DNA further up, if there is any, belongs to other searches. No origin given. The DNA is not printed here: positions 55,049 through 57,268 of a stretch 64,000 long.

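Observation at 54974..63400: CbrA/CbrB-like sigma54 two-component system with palindromic UAS and -24/-12 promoter driving a Liv-type ABC transporter plus acyl-CoA ligase operon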

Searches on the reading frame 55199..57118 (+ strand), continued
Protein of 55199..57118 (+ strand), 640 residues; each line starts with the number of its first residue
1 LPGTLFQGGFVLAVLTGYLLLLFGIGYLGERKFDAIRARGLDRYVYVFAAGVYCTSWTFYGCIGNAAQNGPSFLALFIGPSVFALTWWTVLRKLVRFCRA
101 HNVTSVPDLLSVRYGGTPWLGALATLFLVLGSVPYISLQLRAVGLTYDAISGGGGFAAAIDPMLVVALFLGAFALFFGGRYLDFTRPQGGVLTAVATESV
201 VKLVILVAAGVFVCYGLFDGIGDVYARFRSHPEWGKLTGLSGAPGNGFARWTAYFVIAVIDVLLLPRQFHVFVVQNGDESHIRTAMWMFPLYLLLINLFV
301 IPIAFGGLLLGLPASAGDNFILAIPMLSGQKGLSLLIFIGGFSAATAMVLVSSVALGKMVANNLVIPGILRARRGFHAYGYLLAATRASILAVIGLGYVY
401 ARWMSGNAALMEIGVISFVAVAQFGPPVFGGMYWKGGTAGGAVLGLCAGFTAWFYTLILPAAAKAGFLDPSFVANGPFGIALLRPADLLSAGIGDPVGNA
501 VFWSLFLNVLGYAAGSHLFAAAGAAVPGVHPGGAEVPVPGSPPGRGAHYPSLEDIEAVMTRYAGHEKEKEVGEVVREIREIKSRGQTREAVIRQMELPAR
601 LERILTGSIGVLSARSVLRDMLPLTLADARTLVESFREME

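Call 19: find_encoding_contigs(protein=P0046, flank=10000, max_places=1)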
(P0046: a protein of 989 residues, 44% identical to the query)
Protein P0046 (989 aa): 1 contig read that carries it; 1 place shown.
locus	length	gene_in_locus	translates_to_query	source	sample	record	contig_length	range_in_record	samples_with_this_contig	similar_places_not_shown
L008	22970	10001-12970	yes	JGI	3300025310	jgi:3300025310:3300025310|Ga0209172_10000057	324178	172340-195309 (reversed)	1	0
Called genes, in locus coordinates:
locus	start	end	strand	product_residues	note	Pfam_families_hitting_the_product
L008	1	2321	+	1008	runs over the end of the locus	PF01590:GAF, PF13185:GAF_2, PF01590:GAF, PF13185:GAF_2, PF13492:GAF_3, PF01590:GAF, PF13185:GAF_2, PF13492:GAF_3, +3 more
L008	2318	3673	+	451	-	PF00072:Response_reg, PF00158:Sigma54_activat, PF13191:AAA_16 (weak), PF14532:Sigma54_activ_2, PF07728:AAA_5 (weak), PF25601:AAA_lid_14, PF02954:HTH_8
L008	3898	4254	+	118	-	-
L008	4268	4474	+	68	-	-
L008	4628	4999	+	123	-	-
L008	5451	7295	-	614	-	PF02596:DUF169, PF01208:URO-D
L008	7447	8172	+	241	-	PF00515:TPR_1 (faint), PF07719:TPR_2 (faint), PF13432:TPR_16 (weak), PF13650:Asp_protease_2, PF13975:gag-asp_proteas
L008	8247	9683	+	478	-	PF01842:ACT, PF13291:ACT_4, PF00390:malic, PF03949:Malic_M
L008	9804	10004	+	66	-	-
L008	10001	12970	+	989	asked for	PF00989:PAS, PF08448:PAS_4, PF13426:PAS_9, PF00512:HisKA, PF13581:HATPase_c_2 (weak), PF02518:HATPase_c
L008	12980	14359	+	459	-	PF00072:Response_reg, PF00158:Sigma54_activat, PF14532:Sigma54_activ_2, PF07728:AAA_5 (weak), PF25601:AAA_lid_14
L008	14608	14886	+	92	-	PF13937:DUF4212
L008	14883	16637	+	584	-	PF00474:SSF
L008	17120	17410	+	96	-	-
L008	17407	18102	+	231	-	PF14219:DUF4328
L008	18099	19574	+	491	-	PF00571:CBS, PF03445:DUF294, PF10335:DUF294_C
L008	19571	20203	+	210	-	PF00929:RNase_T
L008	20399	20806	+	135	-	PF01258:zf-dskA_traR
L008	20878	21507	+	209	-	PF01553:Acyltransferase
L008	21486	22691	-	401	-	PF00291:PALP, PF01842:ACT, PF13291:ACT_4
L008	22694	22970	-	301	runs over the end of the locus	PF01112:Asparaginase_2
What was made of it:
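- L008 has DUF4212 plus an SSF symporter (call 19).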

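Call 22: find_related_loci(query=A1, collection=genome_contigs, flank=10000)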
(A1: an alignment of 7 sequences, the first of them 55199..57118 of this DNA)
Query A1 (640 aa) in genome_contigs; peptide patterns used: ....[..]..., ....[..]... (x = any residue, [..] = any of these).
600 stretches matched a pattern (row limit reached: there are more); 592 encode a relative of the query (tblastn E <= 1e-3); the best 80 are kept; 80 distinct loci.
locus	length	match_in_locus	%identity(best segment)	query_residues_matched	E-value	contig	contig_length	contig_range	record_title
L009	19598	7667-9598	81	1-640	0e+0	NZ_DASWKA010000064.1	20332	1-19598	MAG: Candidatus Deferrimicrobium sp. isolate SMAG_U2910 k141_2669861, whole genome shotgun sequence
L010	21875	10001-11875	41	11-640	9e-156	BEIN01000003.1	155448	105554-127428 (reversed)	Bacterium HR37 DNA, contig: NODE_45_3, isolate: HRbin37, whole genome shotgun sequence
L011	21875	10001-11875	43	11-640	1e-144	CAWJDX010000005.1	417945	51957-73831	MAG: uncultured Candidatus Rokubacteria bacterium isolate MFD06298.bin.2.137 genome assembly, contig: contig_1641, whole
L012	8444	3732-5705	38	5-640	1e-138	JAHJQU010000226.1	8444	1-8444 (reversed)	MAG: Proteobacteria bacterium isolate OS_PC_MetaG.mb.119 OS_PC_MetaG.mb.119_k141_248408, whole genome shotgun sequence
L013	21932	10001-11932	38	11-639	1e-135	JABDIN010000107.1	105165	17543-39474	MAG: Desulfobacteraceae bacterium isolate DS_bin_10 k127_276953, whole genome shotgun sequence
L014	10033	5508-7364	40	5-615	1e-134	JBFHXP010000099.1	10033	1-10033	MAG: Desulfobulbales bacterium isolate Mix_sand09.2021.07.Z.6 k141_1947464_length_10033_cov_14.9720, whole genome shotgu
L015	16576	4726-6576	41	18-622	7e-135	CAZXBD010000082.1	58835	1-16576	MAG TPA_asm: uncultured Geobacteraceae bacterium isolate binchicken_co231_100 genome assembly, contig: k141_875147, whol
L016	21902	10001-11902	38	18-639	2e-134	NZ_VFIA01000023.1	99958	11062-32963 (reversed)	Spirosoma utsteinense strain LMG 31447 Contig00023, whole genome shotgun sequence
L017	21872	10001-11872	40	3-615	1e-133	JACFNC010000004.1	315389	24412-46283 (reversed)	MAG: Rhodospirillales bacterium isolate BROCD014 NODE_23_length_315389_cov_27.254771, whole genome shotgun sequence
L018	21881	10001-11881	38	11-622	4e-133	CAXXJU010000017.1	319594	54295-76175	MAG: Geopsychrobacteraceae bacterium isolate 9bdf4672-5fa0-4c3d-8884-7dacf58b9c52 genome assembly, contig: contig_17, wh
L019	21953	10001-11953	39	11-640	1e-132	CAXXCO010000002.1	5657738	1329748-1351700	MAG: uncultured Desulfatitalea sp. isolate 7cec4d45-42e6-4393-b881-fae3dd02875f genome assembly, contig: contig_2, whole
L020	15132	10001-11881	37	11-622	8e-133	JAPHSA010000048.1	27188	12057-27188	MAG: Deltaproteobacteria bacterium isolate N3D-Bin_15 c_000000077477, whole genome shotgun sequence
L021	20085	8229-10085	42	17-625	1e-132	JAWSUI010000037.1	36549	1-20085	MAG: Deferrisomatales bacterium isolate B4G8CH4-07 NODE_290_length_36549_cov_9.645038, whole genome shotgun sequence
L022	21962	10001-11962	37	6-636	1e-132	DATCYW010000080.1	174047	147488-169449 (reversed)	MAG TPA_asm: Malonomonas sp. isolate SMAG_U54 k141_377487, whole genome shotgun sequence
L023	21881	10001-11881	38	11-622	2e-132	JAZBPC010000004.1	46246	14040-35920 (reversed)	MAG: Desulfuromusa sp. isolate bin.403 k117_100013, whole genome shotgun sequence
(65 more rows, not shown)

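Call 28: find_encoding_contigs(protein=P0015, flank=6000, max_places=1)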
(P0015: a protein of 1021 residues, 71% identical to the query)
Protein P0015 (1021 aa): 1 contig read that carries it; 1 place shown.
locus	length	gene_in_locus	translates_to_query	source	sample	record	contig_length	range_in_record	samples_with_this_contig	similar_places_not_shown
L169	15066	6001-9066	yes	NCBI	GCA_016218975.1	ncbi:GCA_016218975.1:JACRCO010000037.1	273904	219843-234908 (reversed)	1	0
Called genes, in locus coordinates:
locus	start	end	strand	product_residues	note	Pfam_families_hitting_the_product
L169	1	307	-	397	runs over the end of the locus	PF25917:BSH_RND, PF25973:BSH_CzcB, PF25876:HH_MFP_RND (faint), PF25954:Beta-barrel_RND_2, PF25990:Beta-barrel_YknX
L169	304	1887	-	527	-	PF02321:OEP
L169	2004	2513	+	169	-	PF00160:Pro_isomerase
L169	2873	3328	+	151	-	-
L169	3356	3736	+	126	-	-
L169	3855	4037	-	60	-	PF00582:Usp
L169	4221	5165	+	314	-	PF00849:PseudoU_synth_2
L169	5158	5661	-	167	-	PF13511:DUF4124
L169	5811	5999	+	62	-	-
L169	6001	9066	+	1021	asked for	PF00989:PAS, PF13188:PAS_8 (weak), PF13426:PAS_9, PF00512:HisKA, PF02518:HATPase_c, PF13589:HATPase_c_3 (faint)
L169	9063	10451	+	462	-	PF00072:Response_reg, PF00158:Sigma54_activat, PF14532:Sigma54_activ_2, PF07728:AAA_5 (weak), PF25601:AAA_lid_14, PF02954:HTH_8 (weak)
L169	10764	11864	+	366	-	-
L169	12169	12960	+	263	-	PF13476:AAA_23 (faint), PF00005:ABC_tran, PF13304:AAA_21 (faint), PF12399:BCA_ABC_TP_C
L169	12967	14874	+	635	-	PF00501:AMP-binding, PF23562:AMP-binding_C_3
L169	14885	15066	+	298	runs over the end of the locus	PF02653:BPD_transp_2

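Call 29: find_encoding_contigs(protein=P0025, flank=6000, max_places=1)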
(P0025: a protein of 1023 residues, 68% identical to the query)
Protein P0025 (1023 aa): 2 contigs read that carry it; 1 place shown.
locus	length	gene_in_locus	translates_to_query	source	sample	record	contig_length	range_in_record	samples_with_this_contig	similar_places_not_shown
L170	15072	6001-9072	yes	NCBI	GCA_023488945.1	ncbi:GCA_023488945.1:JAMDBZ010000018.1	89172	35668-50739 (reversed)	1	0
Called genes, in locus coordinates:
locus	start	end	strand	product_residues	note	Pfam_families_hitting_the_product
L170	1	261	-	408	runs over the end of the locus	PF12704:MacB_PCD, PF02687:FtsX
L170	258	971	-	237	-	PF02463:SMC_N (faint), PF00005:ABC_tran, PF13304:AAA_21 (faint)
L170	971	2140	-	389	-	PF25917:BSH_RND, PF25973:BSH_CzcB (weak), PF25876:HH_MFP_RND (faint), PF25954:Beta-barrel_RND_2, PF25990:Beta-barrel_YknX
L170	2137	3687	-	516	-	PF02321:OEP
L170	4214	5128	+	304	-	PF00849:PseudoU_synth_2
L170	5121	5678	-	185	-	PF13511:DUF4124 (weak)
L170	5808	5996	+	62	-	-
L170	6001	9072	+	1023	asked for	PF00989:PAS, PF13188:PAS_8 (weak), PF08448:PAS_4 (weak), PF13426:PAS_9, PF00512:HisKA, PF02518:HATPase_c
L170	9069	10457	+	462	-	PF00072:Response_reg, PF00158:Sigma54_activat, PF14532:Sigma54_activ_2, PF00004:AAA (faint), PF01078:Mg_chelatase (faint), PF07728:AAA_5 (weak), PF25601:AAA_lid_14, PF02954:HTH_8 (weak)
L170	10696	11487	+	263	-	PF00005:ABC_tran, PF13304:AAA_21 (faint), PF12399:BCA_ABC_TP_C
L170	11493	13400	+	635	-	PF00501:AMP-binding, PF23562:AMP-binding_C_3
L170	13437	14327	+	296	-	PF02653:BPD_transp_2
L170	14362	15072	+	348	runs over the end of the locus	PF02653:BPD_transp_2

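Call 30: find_encoding_contigs(protein=P0029, flank=6000, max_places=1)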
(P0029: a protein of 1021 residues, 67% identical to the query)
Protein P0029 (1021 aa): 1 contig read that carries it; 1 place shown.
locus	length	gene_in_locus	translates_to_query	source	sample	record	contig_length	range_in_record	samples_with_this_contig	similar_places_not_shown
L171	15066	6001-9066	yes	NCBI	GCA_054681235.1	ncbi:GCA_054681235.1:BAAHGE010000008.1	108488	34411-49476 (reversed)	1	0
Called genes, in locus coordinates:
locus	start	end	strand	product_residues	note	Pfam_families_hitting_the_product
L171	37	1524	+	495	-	PF02085:Cytochrom_CIII (faint), PF09699:Paired_CXXCH_1 (faint), PF14522:Cytochrome_C7 (faint), PF14537:Cytochrom_c3_2 (faint), PF22113:Mtrc-MtrF_II-IV_dom (weak)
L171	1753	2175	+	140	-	-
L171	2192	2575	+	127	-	-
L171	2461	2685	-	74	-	-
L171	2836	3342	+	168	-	PF00160:Pro_isomerase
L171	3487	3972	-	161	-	PF00582:Usp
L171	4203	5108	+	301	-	PF01479:S4 (weak), PF00849:PseudoU_synth_2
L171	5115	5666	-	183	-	PF13511:DUF4124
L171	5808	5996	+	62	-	-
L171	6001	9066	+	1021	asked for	PF00474:SSF (weak), PF00989:PAS, PF13188:PAS_8 (weak), PF08448:PAS_4, PF13426:PAS_9, PF00512:HisKA, PF13581:HATPase_c_2 (weak), PF02518:HATPase_c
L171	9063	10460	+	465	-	PF00072:Response_reg, PF00158:Sigma54_activat, PF14532:Sigma54_activ_2, PF07728:AAA_5 (weak), PF25601:AAA_lid_14, PF02954:HTH_8 (faint)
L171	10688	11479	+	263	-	PF00005:ABC_tran, PF13304:AAA_21 (faint), PF12399:BCA_ABC_TP_C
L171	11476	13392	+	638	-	PF00501:AMP-binding, PF23562:AMP-binding_C_3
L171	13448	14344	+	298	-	PF02653:BPD_transp_2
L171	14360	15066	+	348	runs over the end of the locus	PF02653:BPD_transp_2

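Call 31: find_encoding_contigs(protein=P0026, flank=6000, max_places=1)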
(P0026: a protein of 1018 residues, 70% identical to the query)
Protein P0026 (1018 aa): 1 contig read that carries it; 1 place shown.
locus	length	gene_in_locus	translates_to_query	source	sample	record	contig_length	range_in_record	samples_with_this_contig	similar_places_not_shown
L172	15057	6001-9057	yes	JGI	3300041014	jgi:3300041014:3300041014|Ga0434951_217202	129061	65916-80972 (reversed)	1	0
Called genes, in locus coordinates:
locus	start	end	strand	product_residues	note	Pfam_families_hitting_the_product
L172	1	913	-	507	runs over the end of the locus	PF02321:OEP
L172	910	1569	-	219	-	PF00440:TetR_N, PF09209:CecR_C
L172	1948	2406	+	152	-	-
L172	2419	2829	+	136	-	-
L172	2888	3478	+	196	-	PF00160:Pro_isomerase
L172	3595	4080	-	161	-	PF00582:Usp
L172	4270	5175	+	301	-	PF00849:PseudoU_synth_2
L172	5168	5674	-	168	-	PF13511:DUF4124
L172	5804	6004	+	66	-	-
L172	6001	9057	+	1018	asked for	PF00474:SSF (faint), PF00989:PAS, PF08448:PAS_4, PF13426:PAS_9, PF00512:HisKA, PF13581:HATPase_c_2 (weak), PF02518:HATPase_c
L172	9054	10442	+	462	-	PF00072:Response_reg, PF00158:Sigma54_activat, PF14532:Sigma54_activ_2, PF00004:AAA (faint), PF07728:AAA_5 (weak), PF25601:AAA_lid_14, PF02954:HTH_8 (weak)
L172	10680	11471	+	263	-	PF00005:ABC_tran, PF13304:AAA_21 (faint), PF12399:BCA_ABC_TP_C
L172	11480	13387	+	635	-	PF00501:AMP-binding, PF23562:AMP-binding_C_3 (faint)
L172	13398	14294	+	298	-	PF02653:BPD_transp_2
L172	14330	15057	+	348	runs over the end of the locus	PF02653:BPD_transp_2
